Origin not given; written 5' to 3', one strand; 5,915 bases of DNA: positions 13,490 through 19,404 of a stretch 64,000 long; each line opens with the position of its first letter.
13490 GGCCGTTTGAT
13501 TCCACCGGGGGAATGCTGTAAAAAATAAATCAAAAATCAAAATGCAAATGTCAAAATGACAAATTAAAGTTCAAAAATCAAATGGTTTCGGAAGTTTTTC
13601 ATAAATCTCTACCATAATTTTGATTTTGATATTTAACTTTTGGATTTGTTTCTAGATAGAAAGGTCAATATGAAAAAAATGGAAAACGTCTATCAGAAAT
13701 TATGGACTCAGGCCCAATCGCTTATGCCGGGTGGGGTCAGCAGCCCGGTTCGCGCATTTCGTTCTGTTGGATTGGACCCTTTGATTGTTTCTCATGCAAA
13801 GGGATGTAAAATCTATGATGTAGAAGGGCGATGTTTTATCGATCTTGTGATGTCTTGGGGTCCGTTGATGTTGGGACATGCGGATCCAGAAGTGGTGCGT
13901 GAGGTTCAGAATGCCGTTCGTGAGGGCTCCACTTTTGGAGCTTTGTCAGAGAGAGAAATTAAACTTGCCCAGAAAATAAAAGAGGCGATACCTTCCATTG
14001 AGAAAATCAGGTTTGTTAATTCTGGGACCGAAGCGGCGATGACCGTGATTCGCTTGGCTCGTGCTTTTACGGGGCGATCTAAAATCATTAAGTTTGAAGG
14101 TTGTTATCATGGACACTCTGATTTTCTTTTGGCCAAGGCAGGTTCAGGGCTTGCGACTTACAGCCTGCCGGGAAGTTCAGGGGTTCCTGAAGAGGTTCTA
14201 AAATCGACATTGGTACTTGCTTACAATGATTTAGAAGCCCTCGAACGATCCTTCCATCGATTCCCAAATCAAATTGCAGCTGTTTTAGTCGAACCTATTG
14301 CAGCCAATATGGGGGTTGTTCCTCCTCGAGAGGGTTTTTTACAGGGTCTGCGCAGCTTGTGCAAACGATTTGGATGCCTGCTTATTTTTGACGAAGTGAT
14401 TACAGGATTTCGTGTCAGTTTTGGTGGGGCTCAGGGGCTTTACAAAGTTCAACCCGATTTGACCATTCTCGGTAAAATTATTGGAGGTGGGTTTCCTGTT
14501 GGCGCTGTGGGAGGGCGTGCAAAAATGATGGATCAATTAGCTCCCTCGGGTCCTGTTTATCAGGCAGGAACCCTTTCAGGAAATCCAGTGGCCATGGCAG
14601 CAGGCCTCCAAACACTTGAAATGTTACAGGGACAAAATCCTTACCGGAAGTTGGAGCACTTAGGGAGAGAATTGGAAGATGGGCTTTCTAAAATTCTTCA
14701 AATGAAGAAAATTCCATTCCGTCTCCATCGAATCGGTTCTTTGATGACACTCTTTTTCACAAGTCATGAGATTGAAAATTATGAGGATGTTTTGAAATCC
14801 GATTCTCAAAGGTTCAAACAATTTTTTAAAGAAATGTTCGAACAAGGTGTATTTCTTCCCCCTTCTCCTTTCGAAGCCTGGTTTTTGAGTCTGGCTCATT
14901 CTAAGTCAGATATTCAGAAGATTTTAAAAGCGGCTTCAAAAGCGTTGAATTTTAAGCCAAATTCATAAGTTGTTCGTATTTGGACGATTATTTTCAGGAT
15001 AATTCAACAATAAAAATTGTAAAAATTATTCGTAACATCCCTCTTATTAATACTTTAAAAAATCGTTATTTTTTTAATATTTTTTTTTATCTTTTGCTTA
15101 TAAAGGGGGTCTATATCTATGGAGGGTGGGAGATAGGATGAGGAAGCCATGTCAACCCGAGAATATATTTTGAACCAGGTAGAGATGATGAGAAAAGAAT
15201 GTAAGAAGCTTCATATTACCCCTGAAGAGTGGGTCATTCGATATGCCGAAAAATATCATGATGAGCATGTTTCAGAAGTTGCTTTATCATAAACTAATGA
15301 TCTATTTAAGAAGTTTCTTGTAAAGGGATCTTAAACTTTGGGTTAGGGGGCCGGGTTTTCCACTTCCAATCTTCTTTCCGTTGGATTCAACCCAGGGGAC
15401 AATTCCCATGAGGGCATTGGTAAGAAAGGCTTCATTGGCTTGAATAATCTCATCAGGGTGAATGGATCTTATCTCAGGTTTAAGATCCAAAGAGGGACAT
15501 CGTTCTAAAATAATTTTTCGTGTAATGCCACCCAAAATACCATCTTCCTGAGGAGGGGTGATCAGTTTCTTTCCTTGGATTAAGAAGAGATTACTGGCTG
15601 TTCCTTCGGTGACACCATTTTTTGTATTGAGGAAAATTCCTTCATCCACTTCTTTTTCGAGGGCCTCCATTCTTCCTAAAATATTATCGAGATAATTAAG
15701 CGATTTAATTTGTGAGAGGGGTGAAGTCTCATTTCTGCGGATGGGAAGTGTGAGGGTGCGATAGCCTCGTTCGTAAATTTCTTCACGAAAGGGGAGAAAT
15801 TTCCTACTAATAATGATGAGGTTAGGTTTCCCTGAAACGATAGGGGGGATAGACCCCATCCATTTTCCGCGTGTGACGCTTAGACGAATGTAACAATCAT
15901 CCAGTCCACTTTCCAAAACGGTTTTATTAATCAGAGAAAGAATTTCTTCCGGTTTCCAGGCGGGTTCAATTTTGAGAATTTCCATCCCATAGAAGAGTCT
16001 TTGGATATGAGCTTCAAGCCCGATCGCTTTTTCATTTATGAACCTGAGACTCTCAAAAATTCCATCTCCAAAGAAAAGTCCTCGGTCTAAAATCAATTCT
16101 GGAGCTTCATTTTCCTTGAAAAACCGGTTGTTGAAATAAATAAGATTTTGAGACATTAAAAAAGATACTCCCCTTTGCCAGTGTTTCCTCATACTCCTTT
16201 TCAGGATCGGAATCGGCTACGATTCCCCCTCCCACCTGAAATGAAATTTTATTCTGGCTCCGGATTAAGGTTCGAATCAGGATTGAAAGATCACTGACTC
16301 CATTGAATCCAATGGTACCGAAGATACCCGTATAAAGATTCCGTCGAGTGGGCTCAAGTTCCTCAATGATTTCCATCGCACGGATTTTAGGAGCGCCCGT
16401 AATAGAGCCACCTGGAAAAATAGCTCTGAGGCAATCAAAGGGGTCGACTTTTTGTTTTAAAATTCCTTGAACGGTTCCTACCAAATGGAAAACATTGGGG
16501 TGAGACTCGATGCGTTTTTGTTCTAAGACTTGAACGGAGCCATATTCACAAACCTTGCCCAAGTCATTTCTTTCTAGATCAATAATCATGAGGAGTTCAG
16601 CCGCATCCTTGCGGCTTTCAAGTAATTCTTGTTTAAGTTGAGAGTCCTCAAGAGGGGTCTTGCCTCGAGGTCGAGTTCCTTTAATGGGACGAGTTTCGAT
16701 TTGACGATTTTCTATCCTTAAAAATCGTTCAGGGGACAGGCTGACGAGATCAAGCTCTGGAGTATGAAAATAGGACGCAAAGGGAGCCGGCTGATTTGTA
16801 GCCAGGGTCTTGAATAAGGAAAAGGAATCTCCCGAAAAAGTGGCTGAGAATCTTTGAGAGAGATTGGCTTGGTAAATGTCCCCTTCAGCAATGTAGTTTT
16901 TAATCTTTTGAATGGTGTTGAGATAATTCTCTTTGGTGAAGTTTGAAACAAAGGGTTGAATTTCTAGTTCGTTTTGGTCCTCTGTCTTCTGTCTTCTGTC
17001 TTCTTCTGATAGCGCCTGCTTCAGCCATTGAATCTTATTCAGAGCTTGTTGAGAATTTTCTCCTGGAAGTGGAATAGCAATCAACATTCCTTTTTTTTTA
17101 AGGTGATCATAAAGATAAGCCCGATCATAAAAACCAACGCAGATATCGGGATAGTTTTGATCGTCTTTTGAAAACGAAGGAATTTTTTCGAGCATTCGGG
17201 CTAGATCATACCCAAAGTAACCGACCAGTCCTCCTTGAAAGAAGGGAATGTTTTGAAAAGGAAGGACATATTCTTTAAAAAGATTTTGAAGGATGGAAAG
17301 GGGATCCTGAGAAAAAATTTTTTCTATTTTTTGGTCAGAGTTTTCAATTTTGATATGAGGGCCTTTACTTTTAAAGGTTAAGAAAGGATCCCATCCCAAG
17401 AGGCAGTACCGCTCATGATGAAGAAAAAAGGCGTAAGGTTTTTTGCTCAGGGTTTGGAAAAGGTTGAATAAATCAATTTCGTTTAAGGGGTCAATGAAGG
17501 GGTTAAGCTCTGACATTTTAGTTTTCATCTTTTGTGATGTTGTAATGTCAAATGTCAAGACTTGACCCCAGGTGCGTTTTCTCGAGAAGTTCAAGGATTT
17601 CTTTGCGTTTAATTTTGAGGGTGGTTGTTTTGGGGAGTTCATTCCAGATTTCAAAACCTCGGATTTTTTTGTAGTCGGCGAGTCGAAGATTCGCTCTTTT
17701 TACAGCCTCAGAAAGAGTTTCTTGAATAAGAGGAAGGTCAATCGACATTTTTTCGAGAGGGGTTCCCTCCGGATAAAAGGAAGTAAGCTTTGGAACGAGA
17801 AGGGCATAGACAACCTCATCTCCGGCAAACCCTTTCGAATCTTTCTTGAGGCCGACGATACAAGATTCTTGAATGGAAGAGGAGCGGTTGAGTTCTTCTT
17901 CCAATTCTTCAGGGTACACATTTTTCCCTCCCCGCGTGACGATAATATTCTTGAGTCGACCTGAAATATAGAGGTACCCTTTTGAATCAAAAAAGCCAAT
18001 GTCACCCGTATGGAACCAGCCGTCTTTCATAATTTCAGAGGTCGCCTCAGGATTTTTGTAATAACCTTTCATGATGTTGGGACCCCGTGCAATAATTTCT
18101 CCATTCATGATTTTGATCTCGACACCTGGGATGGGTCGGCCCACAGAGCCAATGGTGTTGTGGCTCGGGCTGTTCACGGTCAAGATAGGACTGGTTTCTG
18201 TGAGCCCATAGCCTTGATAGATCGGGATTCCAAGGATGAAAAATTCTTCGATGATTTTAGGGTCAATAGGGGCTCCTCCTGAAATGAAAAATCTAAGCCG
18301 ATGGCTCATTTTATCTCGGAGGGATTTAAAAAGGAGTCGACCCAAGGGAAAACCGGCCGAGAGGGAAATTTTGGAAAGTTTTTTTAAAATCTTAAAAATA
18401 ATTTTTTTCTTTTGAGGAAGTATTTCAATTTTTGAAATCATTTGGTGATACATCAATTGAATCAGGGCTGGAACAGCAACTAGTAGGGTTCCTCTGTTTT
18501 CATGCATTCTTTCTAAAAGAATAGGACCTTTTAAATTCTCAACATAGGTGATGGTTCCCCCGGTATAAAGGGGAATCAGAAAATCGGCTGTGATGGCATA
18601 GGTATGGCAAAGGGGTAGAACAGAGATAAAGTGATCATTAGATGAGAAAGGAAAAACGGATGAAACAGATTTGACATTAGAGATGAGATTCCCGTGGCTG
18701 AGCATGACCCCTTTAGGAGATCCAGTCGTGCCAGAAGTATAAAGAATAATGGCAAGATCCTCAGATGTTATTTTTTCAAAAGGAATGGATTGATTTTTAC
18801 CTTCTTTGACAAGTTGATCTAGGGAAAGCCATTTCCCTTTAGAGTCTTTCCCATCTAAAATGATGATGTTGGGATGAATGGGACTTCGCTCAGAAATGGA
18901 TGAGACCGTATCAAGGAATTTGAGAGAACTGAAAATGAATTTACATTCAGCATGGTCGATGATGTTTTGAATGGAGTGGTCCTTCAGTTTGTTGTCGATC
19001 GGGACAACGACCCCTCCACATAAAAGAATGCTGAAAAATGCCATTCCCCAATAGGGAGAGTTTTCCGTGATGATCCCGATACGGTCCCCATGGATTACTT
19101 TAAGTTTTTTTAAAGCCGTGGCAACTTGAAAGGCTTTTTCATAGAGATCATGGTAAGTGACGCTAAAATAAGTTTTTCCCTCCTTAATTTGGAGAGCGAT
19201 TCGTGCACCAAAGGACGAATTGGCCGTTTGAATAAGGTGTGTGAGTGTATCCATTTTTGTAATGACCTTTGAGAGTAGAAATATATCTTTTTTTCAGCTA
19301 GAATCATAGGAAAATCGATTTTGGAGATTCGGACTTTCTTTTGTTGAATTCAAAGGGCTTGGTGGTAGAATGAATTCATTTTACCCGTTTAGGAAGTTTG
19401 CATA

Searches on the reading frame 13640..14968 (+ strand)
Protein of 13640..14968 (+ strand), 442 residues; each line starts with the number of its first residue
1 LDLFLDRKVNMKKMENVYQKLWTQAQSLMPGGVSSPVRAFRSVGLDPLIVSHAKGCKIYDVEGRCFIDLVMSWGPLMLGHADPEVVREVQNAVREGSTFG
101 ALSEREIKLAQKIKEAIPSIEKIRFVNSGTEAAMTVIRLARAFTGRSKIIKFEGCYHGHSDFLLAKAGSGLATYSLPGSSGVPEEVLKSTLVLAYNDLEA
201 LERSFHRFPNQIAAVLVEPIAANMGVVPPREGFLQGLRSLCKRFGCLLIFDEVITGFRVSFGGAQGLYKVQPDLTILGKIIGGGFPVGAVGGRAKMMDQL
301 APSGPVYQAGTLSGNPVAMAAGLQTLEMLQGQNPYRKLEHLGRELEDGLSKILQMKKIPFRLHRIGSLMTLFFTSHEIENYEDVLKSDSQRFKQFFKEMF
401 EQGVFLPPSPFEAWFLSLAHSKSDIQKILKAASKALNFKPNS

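Call 69: search_protein_families(library=pfam, proteins=[window:13640-14968:+], max_evalue=0.001)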
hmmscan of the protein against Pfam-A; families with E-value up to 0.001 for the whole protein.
window:13640-14968:+ (442 aa): 1 family
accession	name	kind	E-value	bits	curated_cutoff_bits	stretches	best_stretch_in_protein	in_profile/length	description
PF00202.27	Aminotran_3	-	2.4e-76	257.4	30.5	1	47-409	10-374/403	Aminotransferase class-III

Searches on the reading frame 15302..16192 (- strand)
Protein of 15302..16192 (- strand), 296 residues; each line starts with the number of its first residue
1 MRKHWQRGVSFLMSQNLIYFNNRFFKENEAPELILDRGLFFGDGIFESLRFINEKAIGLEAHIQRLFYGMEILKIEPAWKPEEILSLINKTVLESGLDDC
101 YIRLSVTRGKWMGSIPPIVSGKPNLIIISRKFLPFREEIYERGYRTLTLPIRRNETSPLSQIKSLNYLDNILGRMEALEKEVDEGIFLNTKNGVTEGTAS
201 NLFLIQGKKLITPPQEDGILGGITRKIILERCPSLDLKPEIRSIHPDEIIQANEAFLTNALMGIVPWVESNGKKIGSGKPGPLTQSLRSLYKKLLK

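Call 69: search_protein_families(library=pfam, proteins=[window:15302-16192:-], max_evalue=0.001)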
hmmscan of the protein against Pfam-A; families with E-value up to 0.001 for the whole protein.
window:15302-16192:- (296 aa): 1 family
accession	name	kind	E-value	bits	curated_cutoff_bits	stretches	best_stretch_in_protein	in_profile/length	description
PF01063.24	Aminotran_4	-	5.9e-51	173.9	28.5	1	44-266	1-219/223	Amino-transferase class IV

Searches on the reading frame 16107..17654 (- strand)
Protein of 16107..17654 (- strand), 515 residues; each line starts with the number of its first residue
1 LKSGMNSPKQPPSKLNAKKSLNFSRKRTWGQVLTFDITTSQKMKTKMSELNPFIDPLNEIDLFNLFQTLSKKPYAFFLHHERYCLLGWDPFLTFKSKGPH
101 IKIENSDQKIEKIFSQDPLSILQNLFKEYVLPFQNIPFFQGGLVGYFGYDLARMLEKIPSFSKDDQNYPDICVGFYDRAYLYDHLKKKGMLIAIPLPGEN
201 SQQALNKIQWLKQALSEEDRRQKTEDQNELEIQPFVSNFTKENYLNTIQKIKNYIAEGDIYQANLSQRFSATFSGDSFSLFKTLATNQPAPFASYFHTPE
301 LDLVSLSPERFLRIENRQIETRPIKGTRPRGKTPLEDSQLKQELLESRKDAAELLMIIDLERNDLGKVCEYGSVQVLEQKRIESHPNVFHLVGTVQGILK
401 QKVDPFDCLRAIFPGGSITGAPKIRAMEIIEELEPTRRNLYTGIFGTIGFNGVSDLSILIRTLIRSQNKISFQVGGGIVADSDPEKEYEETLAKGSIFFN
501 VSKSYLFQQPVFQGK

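Call 69: search_protein_families(library=pfam, proteins=[window:16107-17654:-], max_evalue=0.001)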
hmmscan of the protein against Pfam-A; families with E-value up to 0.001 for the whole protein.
window:16107-17654:- (515 aa): 2 families
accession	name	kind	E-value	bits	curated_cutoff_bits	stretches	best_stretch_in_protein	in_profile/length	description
PF00425.24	Chorismate_bind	-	3.1e-92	309.2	27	1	241-494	2-257/257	chorismate binding enzyme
PF04715.19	Anth_synt_I_N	-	2.3e-27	96.4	23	1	62-188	5-137/140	Anthranilate synthase component I, N terminal region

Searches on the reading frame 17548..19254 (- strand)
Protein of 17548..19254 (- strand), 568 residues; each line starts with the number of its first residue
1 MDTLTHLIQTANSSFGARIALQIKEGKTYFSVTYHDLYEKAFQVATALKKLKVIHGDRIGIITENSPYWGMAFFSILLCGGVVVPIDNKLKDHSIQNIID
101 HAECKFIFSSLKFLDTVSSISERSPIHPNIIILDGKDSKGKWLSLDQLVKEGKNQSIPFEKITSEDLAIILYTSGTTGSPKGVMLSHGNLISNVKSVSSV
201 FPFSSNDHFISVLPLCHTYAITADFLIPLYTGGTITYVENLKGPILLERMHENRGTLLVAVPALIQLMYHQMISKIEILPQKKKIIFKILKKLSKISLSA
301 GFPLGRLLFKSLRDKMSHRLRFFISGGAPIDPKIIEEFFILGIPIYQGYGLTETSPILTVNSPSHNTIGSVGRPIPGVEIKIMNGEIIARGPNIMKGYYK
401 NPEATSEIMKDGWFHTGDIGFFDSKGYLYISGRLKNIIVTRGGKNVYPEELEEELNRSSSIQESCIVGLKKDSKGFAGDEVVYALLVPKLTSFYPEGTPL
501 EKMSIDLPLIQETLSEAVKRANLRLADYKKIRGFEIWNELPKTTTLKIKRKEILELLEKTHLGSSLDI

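Call 69: search_protein_families(library=pfam, proteins=[window:17548-19254:-], max_evalue=0.001)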
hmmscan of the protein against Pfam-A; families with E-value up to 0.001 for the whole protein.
window:17548-19254:- (568 aa): 2 families
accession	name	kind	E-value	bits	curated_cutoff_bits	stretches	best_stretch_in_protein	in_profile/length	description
PF00501.34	AMP-binding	-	1.5e-80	271.3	29.9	1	14-399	7-384/384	AMP-binding enzyme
PF13193.12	AMP-binding_C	-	6.9e-06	27.3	24.5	1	450-545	1-74/76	AMP-binding enzyme C-terminal domain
